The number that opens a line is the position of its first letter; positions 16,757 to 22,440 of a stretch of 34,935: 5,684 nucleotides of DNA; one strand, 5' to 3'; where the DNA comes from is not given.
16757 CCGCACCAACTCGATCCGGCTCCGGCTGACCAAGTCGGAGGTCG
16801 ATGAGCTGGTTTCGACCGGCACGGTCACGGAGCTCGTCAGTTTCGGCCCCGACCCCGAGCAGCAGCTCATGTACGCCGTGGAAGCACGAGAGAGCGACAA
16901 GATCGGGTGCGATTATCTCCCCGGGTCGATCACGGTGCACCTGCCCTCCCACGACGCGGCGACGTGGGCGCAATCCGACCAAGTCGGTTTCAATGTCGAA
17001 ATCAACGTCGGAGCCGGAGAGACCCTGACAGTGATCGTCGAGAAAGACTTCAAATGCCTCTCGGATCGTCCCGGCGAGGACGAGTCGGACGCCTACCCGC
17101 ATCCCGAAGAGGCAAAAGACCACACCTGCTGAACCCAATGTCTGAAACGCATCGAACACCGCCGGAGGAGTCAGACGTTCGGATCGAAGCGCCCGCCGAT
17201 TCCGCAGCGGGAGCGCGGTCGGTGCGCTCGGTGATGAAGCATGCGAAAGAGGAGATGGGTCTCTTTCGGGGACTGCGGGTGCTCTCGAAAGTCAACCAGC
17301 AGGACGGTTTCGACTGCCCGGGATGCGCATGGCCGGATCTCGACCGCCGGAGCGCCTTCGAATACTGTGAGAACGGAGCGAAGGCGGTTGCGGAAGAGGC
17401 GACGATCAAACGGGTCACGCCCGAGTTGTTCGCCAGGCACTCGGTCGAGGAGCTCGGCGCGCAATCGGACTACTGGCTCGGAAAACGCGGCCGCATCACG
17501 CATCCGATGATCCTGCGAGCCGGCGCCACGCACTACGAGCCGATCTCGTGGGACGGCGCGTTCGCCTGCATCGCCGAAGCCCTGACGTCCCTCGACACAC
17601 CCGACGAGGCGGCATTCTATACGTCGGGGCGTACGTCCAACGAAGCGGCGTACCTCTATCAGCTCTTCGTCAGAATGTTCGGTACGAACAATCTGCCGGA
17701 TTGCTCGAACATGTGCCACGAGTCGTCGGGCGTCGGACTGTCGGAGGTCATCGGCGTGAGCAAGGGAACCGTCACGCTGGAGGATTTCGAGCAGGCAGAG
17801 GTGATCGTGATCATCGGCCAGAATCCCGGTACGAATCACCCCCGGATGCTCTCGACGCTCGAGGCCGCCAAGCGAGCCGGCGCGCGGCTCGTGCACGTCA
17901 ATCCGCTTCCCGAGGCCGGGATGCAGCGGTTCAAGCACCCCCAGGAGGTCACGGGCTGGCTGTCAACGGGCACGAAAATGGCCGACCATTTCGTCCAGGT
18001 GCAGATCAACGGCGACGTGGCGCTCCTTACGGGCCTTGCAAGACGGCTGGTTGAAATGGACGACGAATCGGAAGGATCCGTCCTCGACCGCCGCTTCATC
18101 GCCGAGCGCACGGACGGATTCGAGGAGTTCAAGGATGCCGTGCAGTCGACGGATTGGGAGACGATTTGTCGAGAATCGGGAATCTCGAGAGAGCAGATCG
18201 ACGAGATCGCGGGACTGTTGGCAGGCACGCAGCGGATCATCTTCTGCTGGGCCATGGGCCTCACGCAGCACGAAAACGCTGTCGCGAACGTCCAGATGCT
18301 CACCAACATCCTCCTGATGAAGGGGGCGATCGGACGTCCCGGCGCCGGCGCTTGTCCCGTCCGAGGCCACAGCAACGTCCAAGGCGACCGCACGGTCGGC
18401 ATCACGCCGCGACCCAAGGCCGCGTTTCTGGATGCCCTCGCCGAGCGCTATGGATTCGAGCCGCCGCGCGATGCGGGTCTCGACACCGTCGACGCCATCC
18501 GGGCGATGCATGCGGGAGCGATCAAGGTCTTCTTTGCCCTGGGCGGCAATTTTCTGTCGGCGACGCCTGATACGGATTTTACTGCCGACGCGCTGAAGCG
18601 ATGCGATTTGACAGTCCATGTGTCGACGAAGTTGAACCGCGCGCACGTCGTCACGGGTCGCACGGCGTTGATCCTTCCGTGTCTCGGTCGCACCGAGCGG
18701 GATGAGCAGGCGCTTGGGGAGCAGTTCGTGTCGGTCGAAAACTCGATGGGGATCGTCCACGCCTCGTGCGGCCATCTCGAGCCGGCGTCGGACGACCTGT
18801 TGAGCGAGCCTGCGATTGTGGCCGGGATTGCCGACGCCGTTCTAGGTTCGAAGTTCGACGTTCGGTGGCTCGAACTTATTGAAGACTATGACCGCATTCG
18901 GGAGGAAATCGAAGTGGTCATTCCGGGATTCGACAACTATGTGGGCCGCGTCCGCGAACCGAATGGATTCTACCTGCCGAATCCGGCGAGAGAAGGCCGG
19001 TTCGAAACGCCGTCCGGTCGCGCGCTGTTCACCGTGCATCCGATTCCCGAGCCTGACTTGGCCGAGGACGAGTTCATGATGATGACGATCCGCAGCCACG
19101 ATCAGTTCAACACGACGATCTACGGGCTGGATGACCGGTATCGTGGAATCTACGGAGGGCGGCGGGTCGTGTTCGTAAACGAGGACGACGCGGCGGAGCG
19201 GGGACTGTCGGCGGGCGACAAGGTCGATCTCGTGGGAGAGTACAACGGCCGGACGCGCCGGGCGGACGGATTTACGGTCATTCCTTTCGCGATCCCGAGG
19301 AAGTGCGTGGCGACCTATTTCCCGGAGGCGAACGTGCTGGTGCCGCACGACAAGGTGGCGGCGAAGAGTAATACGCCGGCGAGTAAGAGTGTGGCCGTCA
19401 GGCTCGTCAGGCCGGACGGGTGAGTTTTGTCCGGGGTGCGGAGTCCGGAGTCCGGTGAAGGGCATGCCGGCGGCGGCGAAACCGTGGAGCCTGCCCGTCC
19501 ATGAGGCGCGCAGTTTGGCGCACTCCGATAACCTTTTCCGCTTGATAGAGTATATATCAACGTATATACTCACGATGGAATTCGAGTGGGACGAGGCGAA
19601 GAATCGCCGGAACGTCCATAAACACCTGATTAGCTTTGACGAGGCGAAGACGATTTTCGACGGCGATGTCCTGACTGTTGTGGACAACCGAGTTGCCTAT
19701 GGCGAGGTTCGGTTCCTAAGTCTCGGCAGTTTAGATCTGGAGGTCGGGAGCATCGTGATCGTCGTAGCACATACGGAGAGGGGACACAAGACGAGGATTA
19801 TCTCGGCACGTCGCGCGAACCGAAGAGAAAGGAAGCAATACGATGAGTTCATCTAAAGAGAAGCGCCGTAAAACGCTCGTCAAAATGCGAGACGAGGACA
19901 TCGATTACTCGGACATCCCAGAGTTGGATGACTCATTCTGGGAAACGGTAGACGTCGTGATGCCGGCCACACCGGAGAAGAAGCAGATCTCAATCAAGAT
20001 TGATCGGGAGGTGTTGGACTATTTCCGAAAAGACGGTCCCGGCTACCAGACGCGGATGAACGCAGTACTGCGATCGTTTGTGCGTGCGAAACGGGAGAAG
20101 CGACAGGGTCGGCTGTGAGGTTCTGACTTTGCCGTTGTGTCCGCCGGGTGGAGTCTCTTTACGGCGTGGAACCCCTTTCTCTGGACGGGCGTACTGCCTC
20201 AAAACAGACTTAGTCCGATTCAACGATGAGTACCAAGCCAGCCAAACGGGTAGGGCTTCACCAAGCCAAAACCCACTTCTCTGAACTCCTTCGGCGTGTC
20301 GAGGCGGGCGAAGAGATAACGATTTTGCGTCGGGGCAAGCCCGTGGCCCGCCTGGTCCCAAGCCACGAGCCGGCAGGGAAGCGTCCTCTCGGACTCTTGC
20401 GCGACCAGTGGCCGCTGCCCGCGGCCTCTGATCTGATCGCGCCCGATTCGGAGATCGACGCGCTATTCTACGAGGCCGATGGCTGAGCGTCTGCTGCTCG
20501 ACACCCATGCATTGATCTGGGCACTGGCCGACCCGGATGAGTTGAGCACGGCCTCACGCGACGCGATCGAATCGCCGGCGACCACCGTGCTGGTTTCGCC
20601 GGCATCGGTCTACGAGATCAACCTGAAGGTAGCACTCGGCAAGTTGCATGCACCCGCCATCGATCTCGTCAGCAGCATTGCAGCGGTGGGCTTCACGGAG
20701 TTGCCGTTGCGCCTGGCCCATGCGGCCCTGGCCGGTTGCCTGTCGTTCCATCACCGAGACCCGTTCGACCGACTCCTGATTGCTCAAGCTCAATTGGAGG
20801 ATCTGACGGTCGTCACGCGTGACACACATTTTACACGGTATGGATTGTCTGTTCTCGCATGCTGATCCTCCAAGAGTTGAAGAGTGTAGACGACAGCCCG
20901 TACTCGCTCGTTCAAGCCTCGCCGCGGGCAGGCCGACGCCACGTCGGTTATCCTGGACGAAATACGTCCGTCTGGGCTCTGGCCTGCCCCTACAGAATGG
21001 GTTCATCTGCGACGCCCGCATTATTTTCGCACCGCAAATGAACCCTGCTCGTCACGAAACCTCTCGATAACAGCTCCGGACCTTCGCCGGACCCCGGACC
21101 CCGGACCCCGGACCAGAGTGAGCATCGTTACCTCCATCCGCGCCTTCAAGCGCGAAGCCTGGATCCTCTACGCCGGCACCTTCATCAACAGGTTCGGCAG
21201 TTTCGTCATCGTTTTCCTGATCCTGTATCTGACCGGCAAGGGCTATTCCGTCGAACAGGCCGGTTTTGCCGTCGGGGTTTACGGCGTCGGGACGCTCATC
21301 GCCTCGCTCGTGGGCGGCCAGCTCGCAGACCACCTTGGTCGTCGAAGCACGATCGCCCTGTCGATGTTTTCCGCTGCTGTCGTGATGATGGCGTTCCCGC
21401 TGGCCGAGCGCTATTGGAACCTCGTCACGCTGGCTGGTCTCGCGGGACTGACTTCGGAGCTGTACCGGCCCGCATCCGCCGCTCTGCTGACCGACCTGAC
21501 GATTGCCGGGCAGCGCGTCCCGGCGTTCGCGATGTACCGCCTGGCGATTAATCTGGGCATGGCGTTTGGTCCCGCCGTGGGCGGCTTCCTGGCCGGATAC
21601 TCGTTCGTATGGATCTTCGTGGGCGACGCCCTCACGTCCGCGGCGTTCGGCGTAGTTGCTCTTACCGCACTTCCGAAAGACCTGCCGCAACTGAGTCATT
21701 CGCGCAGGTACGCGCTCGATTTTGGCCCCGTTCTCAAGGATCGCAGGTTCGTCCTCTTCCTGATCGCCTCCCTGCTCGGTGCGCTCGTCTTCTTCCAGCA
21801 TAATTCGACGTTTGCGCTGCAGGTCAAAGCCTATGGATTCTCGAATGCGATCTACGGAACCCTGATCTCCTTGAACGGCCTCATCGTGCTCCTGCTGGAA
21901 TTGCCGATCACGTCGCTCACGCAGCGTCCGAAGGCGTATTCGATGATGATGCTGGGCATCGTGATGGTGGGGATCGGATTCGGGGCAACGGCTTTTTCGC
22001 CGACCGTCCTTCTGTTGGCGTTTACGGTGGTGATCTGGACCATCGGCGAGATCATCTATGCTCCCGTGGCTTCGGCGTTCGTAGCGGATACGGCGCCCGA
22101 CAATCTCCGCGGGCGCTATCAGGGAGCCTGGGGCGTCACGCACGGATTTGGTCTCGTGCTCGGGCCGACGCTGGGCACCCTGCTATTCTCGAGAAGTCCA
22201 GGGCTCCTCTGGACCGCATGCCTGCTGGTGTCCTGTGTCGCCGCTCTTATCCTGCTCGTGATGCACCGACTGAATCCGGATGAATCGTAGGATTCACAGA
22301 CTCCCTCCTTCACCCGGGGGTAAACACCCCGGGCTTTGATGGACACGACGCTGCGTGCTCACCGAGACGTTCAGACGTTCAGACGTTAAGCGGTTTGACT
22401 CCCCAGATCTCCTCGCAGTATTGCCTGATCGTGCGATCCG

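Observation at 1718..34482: Heptamer/octamer tandem-repeat arrays fill most intergenic gaps (STRR-like architecture in a non-cyanobacterial genome)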

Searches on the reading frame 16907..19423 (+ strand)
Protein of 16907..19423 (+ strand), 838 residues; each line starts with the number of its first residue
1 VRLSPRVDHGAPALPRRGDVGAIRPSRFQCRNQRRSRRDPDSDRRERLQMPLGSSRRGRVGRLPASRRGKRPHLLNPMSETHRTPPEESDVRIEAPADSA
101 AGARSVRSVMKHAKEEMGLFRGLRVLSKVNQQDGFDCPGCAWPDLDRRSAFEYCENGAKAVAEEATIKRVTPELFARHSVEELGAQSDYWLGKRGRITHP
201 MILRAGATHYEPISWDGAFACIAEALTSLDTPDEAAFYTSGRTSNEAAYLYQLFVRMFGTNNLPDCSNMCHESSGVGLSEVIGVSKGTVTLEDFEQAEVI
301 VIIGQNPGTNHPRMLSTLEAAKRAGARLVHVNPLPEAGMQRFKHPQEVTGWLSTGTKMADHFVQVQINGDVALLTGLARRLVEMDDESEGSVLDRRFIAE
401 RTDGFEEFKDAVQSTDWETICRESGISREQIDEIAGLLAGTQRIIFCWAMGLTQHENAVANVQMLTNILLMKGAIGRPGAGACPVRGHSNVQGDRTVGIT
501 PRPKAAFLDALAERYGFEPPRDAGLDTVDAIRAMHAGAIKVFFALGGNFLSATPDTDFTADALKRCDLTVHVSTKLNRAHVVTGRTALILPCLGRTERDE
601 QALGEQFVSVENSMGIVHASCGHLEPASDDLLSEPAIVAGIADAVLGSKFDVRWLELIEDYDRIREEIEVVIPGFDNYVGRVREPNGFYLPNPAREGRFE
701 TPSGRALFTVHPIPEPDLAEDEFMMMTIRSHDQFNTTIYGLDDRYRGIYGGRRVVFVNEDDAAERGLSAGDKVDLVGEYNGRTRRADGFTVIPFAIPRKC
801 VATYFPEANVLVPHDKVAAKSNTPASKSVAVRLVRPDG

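Call 9: search_protein_families(library=pfam, proteins=[window:16907-19423:+])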
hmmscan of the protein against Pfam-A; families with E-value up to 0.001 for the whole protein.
window:16907-19423:+ (838 aa): 2 families
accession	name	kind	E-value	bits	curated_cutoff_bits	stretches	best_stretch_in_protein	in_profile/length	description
PF00384.28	Molybdopterin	-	1.5e-23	83.8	24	1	196-574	1-294/353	Molybdopterin oxidoreductase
PF01568.27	Molydop_binding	-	3.9e-09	37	26.8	1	723-829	1-109/110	Molydopterin dinucleotide binding domain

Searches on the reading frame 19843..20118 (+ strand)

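Call 9: search_protein_families(library=pfam, proteins=[window:19843-20118:+])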
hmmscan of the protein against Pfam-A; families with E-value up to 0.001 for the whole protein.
window:19843-20118:+ (91 aa): 1 family
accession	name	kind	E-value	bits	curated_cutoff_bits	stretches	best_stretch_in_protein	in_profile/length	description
PF14384.12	BrnA_antitoxin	-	2.1e-16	60.5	26.1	1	24-79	1-67/68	BrnA antitoxin of type II toxin-antitoxin system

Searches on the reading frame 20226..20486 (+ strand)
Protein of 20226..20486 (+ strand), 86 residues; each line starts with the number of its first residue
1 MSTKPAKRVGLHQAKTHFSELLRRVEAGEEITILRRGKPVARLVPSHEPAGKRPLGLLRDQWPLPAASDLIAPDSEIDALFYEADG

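Call 9: search_protein_families(library=pfam, proteins=[window:20226-20486:+])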
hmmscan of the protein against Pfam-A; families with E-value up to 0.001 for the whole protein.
window:20226-20486:+ (86 aa): 1 family
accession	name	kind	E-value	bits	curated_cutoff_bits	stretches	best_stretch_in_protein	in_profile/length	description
PF02604.26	PhdYeFM_antitox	-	2.7e-11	43.5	29.8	1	9-45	4-41/74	Antitoxin Phd_YefM, type II toxin-antitoxin system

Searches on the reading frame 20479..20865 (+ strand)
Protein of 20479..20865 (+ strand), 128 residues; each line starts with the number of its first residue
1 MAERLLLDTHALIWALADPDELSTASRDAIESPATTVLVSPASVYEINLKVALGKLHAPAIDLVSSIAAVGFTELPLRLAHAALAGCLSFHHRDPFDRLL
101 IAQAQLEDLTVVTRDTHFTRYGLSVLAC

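Call 8: search_protein_families(library=pfam, proteins=[window:20479-20865:+])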
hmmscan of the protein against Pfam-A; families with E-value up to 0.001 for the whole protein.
window:20479-20865:+ (128 aa): 2 families
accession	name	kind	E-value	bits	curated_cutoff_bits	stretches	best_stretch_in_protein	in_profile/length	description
PF01850.27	PIN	-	2e-15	57.9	23.6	1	6-121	2-117/120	PIN domain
PF13470.12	PIN_3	-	0.00062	21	27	1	4-117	1-115/115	PIN domain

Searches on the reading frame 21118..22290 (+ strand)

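Call 8: search_protein_families(library=pfam, proteins=[window:21118-22290:+])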
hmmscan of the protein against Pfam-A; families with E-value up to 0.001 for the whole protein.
window:21118-22290:+ (390 aa): 3 families
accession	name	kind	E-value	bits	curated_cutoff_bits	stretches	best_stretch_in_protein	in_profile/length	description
PF07690.21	MFS_1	-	5.5e-44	150.9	33.4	2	18-242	2-235/347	Major Facilitator Superfamily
PF12832.13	MFS_1_like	-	3.2e-10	40.1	25.2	2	200-358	203-363/373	MFS_1 like family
PF00083.30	Sugar_tr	-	1.5e-06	27.8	22.3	1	276-383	78-188/452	Sugar (and other) transporter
